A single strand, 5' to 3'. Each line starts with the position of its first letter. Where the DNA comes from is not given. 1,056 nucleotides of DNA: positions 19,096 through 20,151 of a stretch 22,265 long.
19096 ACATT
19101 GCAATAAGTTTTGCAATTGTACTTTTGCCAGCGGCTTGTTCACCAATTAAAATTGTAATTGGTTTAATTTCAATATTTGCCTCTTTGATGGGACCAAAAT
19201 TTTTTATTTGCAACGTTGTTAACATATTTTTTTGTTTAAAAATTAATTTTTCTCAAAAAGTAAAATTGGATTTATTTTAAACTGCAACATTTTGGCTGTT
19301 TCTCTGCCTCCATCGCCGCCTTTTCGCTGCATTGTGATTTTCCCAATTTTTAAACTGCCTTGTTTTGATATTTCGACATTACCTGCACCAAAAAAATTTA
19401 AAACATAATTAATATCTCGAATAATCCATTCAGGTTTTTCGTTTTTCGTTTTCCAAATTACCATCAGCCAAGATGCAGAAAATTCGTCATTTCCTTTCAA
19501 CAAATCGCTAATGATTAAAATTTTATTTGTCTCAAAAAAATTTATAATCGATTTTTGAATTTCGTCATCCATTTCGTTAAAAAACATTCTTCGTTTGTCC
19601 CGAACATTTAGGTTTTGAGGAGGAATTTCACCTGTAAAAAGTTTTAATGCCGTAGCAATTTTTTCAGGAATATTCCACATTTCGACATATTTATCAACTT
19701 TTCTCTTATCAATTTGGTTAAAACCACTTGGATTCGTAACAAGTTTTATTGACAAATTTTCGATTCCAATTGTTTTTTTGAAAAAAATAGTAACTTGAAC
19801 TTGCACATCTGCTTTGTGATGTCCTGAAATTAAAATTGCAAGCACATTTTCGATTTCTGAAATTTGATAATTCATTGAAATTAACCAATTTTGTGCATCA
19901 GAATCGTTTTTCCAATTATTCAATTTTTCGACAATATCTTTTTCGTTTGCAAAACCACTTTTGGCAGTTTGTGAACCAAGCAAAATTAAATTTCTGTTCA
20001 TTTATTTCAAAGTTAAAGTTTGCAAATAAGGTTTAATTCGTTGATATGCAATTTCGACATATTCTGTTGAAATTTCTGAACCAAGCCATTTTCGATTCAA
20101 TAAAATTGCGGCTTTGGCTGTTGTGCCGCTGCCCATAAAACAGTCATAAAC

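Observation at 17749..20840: ~3 kb four-gene methyltransferase/ATPase cassette inserted between clpX and the S46 peptidase, bracketed by 34-bp direct repeats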

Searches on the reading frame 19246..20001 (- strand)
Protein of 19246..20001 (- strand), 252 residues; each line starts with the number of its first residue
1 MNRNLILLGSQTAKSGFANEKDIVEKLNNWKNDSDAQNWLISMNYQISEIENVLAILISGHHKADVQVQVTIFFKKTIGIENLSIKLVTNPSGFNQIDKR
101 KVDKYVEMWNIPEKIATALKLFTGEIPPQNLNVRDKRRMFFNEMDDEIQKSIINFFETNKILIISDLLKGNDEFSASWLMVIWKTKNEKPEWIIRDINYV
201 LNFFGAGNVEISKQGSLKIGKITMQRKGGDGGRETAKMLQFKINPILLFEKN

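Call 7: search_protein_families(library=pfam, proteins=[window:19246-20001:-], max_evalue=0.01)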
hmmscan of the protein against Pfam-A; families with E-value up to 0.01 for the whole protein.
window:19246-20001:- (252 aa): 1 family
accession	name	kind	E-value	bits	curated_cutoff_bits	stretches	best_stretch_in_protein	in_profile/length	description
PF11463.14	R-HINP1I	-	4.5e-75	252.1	25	1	43-248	1-207/208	R.HinP1I restriction endonuclease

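Call 8: search_protein_families(library=padloc, proteins=[window:19246-20001:-], max_evalue=0.01)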
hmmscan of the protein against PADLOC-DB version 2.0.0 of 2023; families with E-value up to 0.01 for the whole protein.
window:19246-20001:- (252 aa): 1 family
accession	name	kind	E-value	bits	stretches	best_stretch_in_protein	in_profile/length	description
PDLC03500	REase_II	-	1.2e-93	311.2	1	4-250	2-246/247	Type II restriction enzyme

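Call 9: search_protein_families(library=ncbifam, proteins=[window:19246-20001:-], max_evalue=0.01)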
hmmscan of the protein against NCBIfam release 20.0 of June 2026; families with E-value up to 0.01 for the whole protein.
window:19246-20001:- (252 aa): 0 families

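Call 31: find_homologous_proteins(query=window:19246-20001:-, max_evalue=1e-10)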
Query window:19246-20001:- (252 aa): 5609 proteins with E <= 1e-10 among 6079 candidates; the best 120 are listed.
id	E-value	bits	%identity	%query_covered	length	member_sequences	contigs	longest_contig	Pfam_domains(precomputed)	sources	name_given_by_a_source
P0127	1.3e-160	550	100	100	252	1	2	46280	PF11463.15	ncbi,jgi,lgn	-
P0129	2.1e-123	428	76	99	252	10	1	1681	PF11463.15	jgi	-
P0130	1.1e-122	426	75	99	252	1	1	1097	PF11463.15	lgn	-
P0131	6.4e-122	424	76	99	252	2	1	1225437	PF11463.15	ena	-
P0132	2.0e-121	422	74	100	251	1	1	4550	PF11463.15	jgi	-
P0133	6.5e-118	410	71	99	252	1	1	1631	PF11463.15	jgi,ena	-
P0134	3.3e-117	408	74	99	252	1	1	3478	PF11463.15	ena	-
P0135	8.8e-115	400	72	99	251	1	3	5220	PF11463.15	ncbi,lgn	ncbi:MAG: hypothetical protein Fur0015_09320 [Ignavibacteriales bacterium]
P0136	1.1e-113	397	70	100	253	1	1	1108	PF11463.15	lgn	-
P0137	6.1e-111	388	75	90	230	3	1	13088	PF11463.15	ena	-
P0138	1.4e-110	386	70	98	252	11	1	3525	PF11463.15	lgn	-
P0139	8.3e-110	384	68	98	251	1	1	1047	PF11463.15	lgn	-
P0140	1.9e-109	383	68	98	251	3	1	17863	PF11463.15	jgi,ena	-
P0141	4.5e-109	381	69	99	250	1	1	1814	PF11463.15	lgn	-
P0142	8.1e-109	381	68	99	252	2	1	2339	PF11463.15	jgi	-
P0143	1.8e-108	380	68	99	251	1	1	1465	PF11463.15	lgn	-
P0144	3.4e-108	379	68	98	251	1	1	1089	PF11463.15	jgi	-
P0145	9.3e-108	377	68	98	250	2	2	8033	PF11463.15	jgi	-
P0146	1.1e-107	377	68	98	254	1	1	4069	PF11463.15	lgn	-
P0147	1.6e-107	376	68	98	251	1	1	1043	PF11463.15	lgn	-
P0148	3.0e-107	376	67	99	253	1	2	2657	PF11463.15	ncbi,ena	-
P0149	3.5e-107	375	65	98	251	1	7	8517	PF11463.15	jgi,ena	-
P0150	3.9e-107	375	67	100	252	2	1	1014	PF11463.15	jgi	-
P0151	6.1e-107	375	68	97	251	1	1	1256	PF11463.15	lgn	-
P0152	6.5e-107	374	66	98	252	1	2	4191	PF11463.15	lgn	-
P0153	7.9e-107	374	67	100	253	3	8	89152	PF11463.15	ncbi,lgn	-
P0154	1.3e-106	373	66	99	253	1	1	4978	PF11463.15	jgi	-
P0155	1.9e-106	373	66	98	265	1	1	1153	PF11463.15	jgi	-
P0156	3.9e-106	372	66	98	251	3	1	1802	PF11463.15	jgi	-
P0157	3.9e-106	372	66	98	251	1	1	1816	PF11463.15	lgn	-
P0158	5.2e-106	371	65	100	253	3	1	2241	PF11463.15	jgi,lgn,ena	-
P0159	5.4e-106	371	67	98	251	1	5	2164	PF11463.15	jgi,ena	-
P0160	6.3e-106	371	63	99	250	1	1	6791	PF11463.15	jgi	-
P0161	6.6e-106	371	66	99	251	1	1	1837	PF11463.15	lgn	-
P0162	9.1e-106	371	65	99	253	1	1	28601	PF11463.15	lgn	-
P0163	1.1e-105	370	66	98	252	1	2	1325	PF11463.15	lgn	-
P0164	1.5e-105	370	65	99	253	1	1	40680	PF11463.15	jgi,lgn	jgi:hypothetical protein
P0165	1.7e-105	370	65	99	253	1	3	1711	PF11463.15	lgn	-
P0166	1.9e-105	370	65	99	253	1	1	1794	PF11463.15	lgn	-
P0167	1.9e-105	370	65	99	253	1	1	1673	PF11463.15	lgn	-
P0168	2.3e-105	369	65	99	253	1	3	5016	PF11463.15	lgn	-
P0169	2.6e-105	369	65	99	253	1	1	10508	PF11463.15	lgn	-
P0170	2.9e-105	369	65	99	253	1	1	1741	PF11463.15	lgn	-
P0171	3.0e-105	369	66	99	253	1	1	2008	PF11463.15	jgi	-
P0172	3.2e-105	369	64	99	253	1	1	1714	PF11463.15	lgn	-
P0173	3.4e-105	369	65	99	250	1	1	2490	PF11463.15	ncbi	-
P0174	3.4e-105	369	65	99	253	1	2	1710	PF11463.15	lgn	-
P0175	3.8e-105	369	65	99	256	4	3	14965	PF11463.15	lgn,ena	-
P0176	4.3e-105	368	65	99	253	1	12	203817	PF11463.15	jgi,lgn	-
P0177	4.5e-105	368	66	98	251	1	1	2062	PF11463.15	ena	-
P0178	4.5e-105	368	65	98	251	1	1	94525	PF11463.15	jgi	jgi:hypothetical protein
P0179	5.8e-105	368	65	99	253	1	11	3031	PF11463.15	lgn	-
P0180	7.3e-105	368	65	99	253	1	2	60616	PF11463.15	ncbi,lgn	-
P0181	7.6e-105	368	67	98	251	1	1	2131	PF11463.15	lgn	-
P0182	9.4e-105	367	65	100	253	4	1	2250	PF11463.15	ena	-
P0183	1.1e-104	367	67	97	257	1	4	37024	PF11463.15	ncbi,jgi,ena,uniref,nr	ncbi:MAG: type II restriction endonuclease [Candidatus Portnoybacteria bacterium CG10_big_fil_rev_8_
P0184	1.1e-104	367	66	98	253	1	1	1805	PF11463.15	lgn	-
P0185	1.3e-104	367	65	99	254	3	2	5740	PF11463.15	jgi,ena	-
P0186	1.3e-104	367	65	98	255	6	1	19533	PF11463.15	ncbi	-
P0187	1.3e-104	367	66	99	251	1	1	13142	PF11463.15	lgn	-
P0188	1.5e-104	367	65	98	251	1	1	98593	PF11463.15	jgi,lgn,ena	-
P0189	1.5e-104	367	66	99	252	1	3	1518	PF11463.15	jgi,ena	-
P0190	1.5e-104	367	66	98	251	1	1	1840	PF11463.15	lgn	-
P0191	1.6e-104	367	65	98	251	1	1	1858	PF11463.15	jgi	-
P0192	1.7e-104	367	65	99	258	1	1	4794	PF11463.15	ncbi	-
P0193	1.7e-104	367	64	99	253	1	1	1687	PF11463.15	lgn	-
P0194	1.8e-104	366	64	99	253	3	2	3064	PF11463.15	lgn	-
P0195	1.9e-104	366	64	98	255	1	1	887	PF11463.15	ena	-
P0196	1.9e-104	366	66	99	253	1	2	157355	PF11463.15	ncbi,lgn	-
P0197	1.9e-104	366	66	99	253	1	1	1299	PF11463.15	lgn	-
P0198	2.2e-104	366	65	99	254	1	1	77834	PF11463.15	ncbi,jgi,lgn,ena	ncbi:MAG: hypothetical protein WC879_05135 [Melioribacteraceae bacterium]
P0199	2.2e-104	366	64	99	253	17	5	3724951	PF11463.15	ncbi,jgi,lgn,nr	ncbi:MAG: hypothetical protein M5U17_12640 [Ignavibacterium sp.]|nr:hypothetical protein [Ignavibact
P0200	2.2e-104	366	66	99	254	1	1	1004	PF11463.15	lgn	-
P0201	2.4e-104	366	64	99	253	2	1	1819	PF11463.15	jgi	-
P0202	2.4e-104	366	65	99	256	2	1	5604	PF11463.15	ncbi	-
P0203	3.1e-104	366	64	98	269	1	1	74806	PF11463.15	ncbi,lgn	-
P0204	3.1e-104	366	64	100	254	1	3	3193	PF11463.15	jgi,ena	-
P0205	3.3e-104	366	64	99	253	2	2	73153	PF11463.15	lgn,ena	-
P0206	3.4e-104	366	66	98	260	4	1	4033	PF11463.15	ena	-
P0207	3.5e-104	365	65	98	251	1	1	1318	PF11463.15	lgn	-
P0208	4.0e-104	365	65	99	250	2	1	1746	PF11463.15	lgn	-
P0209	4.9e-104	365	66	98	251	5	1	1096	PF11463.15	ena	-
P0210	5.5e-104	365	64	98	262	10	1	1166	PF11463.15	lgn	-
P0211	5.8e-104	365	64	99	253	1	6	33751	PF11463.15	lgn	-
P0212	6.8e-104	365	64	98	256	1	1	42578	PF11463.15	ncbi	-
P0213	7.8e-104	364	64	100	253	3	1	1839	PF11463.15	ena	-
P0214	1.0e-103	364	64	99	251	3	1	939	PF11463.15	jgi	-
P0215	1.2e-103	364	63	99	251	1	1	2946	PF11463.15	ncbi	-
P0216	1.3e-103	364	64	99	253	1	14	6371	PF11463.15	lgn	-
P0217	1.4e-103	364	64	99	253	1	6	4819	PF11463.15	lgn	-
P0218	1.4e-103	363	64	99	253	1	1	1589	PF11463.15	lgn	-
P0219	1.5e-103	363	66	98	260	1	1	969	PF11463.15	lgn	-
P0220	1.5e-103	363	65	99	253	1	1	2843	PF11463.15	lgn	-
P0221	1.9e-103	363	64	98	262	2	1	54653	PF11463.15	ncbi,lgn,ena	-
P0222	2.0e-103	363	63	98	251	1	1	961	PF11463.15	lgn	-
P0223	2.2e-103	363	64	98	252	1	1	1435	PF11463.15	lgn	-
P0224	2.3e-103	363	66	99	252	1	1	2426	PF11463.15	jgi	-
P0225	2.6e-103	363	64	99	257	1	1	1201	PF11463.15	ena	-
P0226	2.7e-103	363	65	98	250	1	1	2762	PF11463.15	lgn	-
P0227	2.8e-103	363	64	99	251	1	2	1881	PF11463.15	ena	-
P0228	2.8e-103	363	64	98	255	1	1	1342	PF11463.15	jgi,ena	-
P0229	2.9e-103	362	65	98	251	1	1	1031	PF11463.15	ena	-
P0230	3.0e-103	362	64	98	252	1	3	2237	PF11463.15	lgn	-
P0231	3.5e-103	362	64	98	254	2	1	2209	PF11463.15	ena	-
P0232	4.4e-103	362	65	98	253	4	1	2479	PF11463.15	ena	-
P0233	5.3e-103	362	64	98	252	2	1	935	PF11463.15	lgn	-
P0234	7.5e-103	361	64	98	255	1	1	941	PF11463.15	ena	-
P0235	7.9e-103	361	65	98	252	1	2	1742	PF11463.15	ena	-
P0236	8.2e-103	361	62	98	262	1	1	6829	PF11463.15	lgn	-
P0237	9.0e-103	361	65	98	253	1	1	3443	PF11463.15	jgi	-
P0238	9.0e-103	361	63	99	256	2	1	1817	PF11463.15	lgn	-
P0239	1.6e-102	360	64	98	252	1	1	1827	PF11463.15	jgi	-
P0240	1.8e-102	360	64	99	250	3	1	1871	PF11463.15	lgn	-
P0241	1.9e-102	360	63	99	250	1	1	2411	PF11463.15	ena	-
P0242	2.8e-102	359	63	98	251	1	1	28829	PF11463.15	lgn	-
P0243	3.1e-102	359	65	98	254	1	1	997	PF11463.15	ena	-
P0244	4.4e-102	359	64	99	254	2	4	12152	PF11463.15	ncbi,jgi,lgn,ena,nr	ncbi:type II restriction endonuclease [Patescibacteria group bacterium]|nr:type II restriction endon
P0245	4.9e-102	358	66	98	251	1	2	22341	PF11463.15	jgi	jgi:hypothetical protein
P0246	5.8e-102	358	65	99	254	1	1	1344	PF11463.15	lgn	-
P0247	6.1e-102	358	65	98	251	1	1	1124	PF11463.15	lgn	-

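Call 32: find_encoding_contigs(protein=P0131, flank=6000, max_places=4)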
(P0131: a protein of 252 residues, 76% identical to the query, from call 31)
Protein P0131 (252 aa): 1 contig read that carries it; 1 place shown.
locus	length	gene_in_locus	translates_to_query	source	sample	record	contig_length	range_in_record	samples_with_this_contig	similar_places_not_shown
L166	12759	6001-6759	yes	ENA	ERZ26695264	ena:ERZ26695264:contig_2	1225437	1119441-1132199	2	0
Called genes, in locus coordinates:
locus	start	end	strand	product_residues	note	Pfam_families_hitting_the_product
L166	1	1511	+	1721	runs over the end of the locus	PF00801:PKD (faint), PF18911:PKD_4 (weak), PF19081:Ig_7 (faint), PF13585:CHU_C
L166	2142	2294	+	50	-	-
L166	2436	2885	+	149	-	PF08327:AHSA1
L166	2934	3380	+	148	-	PF00903:Glyoxalase, PF06983:3-dmu-9_3-mt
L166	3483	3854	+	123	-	PF00589:Phage_integrase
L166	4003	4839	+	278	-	PF20033:DUF6438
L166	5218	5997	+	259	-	PF01555:N6_N4_Mtase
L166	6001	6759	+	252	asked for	PF11463:R-HINP1I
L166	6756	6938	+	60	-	-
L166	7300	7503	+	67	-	-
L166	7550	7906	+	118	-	PF10097:DUF2335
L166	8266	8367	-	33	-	-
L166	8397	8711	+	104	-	PF00589:Phage_integrase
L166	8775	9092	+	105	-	-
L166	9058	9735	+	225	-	PF13557:Phenol_MetA_deg (faint)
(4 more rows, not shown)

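Call 33: find_encoding_contigs(protein=P0137, flank=6000, max_places=4)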
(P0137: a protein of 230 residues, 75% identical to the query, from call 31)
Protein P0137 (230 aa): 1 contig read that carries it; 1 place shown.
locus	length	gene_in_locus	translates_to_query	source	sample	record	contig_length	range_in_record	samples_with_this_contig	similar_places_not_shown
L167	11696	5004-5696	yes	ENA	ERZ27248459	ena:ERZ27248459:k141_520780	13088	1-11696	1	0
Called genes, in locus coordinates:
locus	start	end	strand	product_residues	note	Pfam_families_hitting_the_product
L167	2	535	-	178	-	?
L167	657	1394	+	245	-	-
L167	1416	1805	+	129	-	PF08818:DUF1801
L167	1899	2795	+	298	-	PF15607:Ntox44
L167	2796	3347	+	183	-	-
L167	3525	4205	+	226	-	PF01555:N6_N4_Mtase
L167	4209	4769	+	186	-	-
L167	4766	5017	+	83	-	-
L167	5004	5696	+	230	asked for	PF11463:R-HINP1I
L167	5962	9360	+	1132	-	PF23748:Beta-prop_LRRK2 (faint), PF07494:Reg_prop (weak), PF08450:SGL (faint), PF07494:Reg_prop (weak), PF07495:Y_Y_Y, PF07228:SpoIIE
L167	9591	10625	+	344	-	PF01263:Aldose_epim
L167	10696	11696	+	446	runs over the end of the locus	PF12698:ABC2_membrane_3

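Call 34: find_encoding_contigs(protein=P0135, flank=6000, max_places=4)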
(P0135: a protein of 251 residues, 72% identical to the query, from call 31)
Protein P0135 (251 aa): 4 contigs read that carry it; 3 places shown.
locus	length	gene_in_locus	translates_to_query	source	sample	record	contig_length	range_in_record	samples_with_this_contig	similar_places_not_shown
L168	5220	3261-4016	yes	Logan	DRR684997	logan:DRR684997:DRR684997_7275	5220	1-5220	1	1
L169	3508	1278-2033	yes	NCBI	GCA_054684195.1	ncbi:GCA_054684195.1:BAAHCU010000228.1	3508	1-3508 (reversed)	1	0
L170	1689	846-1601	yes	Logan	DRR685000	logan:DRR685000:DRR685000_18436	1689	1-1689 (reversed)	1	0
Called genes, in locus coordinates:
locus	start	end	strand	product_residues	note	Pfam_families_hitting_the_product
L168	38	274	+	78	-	-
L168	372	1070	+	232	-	PF00512:HisKA, PF02518:HATPase_c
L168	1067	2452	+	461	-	PF00072:Response_reg, PF00158:Sigma54_activat, PF14532:Sigma54_activ_2, PF07728:AAA_5, PF25601:AAA_lid_14, PF02954:HTH_8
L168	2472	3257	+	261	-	PF01555:N6_N4_Mtase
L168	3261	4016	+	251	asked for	PF11463:R-HINP1I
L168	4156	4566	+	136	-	PF03544:TonB_C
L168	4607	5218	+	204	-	?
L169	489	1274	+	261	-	PF01555:N6_N4_Mtase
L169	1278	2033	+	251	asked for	PF11463:R-HINP1I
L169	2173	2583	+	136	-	PF03544:TonB_C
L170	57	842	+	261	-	PF01555:N6_N4_Mtase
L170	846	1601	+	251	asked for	PF11463:R-HINP1I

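Call 52: search_solved_structures(query=window:19246-20001:-, max_evalue=0.01, show_alignments=1)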
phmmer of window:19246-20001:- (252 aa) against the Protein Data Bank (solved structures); distinct sequences matched with E-value up to 0.01: 1.
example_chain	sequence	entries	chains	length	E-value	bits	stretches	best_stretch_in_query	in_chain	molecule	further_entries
1ynm_A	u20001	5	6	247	9e-81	274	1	4-250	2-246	R.HinP1I restriction endonuclease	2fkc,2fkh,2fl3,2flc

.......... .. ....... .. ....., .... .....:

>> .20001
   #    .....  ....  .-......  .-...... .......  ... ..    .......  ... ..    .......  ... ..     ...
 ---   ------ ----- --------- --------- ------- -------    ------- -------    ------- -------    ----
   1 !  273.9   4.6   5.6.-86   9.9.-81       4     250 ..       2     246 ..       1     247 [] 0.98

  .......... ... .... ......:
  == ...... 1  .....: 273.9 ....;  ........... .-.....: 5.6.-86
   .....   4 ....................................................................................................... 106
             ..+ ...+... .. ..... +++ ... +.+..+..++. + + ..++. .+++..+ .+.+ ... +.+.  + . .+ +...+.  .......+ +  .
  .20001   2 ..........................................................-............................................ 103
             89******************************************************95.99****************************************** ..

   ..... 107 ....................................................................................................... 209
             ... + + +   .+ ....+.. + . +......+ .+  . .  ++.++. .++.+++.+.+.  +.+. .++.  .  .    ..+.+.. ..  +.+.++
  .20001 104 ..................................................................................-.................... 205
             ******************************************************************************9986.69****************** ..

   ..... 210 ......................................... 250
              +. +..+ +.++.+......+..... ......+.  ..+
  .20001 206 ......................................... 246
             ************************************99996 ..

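Call 63: search_dna_similar(query=window:19246-20001:-, collection=plasmids, mode=protein, max_rows=10)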
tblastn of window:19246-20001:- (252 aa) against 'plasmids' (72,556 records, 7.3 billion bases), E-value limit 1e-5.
Records with a match: 3; places in all: 3; records where one place covers at least 80% of the query: 3.
Best place of each record, by identity: <60% 3.
By first word of the organism name: Spiroplasma 2; Mycoplasmopsis 1.
By predicted mobility (MOB-suite, as given by PLSDB): non-mobilizable 3.
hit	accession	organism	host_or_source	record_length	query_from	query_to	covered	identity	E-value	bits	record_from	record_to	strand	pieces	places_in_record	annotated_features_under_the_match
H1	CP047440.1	Spiroplasma citri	Neoaliturus tenellus,cell culture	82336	1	252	100%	55.5%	1e-63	269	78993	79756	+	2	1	none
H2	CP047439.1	Spiroplasma citri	Neoaliturus tenellus,cell culture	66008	1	252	100%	55.3%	4e-78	263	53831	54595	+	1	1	type II restriction endonuclease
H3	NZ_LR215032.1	Mycoplasmopsis gallopavonis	Bird (Turkey),Air sacs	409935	8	249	96%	44.9%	6e-51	185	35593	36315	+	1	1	type II restriction endonuclease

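Call 66: get_annotated_region(hit=H2, flank=3000)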
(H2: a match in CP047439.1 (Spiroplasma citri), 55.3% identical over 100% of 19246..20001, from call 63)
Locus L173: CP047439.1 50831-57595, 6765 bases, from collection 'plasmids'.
description: Spiroplasma citri strain BLH-MB plasmid pSciBLHMB-2, complete sequence
organism: Spiroplasma citri (NCBI taxid 2133)
taxonomy: Bacteria; Mycoplasmatota; Mollicutes; Entomoplasmatales; Spiroplasmataceae; Spiroplasma; Spiroplasma citri
host: -; source: Neoaliturus tenellus,cell culture; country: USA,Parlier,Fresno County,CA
typing (MOB-suite, as given by PLSDB): non-mobilizable
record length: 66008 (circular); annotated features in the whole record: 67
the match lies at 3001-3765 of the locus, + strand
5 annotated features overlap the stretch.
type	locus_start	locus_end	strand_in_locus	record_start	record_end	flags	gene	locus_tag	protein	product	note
CDS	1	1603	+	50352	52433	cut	-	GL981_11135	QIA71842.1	type IV secretory system conjugative DNA transfer family protein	-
CDS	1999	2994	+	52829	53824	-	dcm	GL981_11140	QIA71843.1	DNA (cytosine-5-)-methyltransferase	-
CDS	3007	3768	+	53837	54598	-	-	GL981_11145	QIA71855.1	type II restriction endonuclease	-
CDS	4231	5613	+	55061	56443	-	-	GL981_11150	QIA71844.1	hypothetical protein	-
CDS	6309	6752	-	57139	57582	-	-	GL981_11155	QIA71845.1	hypothetical protein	-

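Call 72: find_encoding_contigs(protein=P0153, flank=4000, max_places=10)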
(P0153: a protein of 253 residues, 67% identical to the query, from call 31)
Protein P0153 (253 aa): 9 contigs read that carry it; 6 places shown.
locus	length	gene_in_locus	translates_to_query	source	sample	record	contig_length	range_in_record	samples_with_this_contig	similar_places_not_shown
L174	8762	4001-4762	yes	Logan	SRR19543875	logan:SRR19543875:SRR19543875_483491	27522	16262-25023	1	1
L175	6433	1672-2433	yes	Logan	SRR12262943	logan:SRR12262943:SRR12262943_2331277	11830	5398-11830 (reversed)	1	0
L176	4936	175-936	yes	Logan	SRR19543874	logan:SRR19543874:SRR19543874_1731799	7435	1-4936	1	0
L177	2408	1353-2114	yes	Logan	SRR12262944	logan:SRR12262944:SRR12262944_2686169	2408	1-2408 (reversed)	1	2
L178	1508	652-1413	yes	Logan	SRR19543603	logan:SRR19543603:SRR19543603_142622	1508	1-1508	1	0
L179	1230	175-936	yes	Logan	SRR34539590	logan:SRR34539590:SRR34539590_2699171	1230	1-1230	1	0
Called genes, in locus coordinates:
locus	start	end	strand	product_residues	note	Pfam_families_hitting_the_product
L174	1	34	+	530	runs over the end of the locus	PF13620:CarboxypepD_reg, PF17210:SdrD_B (faint), PF09430:EMC7_beta-sandw (faint), PF13715:CarbopepD_reg_2 (faint), PF18962:Por_Secre_tail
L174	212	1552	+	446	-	-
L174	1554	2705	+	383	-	PF01594:AI-2E_transport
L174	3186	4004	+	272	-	PF01555:N6_N4_Mtase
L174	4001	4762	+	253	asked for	PF11463:R-HINP1I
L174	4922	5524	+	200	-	-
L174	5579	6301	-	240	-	PF00912:Transgly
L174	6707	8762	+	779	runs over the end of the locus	PF01751:Toprim, PF01131:Topoisom_bac, PF13368:Toprim_C_rpt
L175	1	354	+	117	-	?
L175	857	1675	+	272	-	PF01555:N6_N4_Mtase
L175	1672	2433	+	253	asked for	PF11463:R-HINP1I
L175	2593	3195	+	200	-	-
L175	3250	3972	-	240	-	PF00912:Transgly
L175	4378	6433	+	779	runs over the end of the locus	PF01751:Toprim, PF01131:Topoisom_bac, PF13368:Toprim_C_rpt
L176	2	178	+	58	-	?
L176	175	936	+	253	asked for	PF11463:R-HINP1I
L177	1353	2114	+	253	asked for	PF11463:R-HINP1I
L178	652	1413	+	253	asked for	PF11463:R-HINP1I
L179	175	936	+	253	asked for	PF11463:R-HINP1I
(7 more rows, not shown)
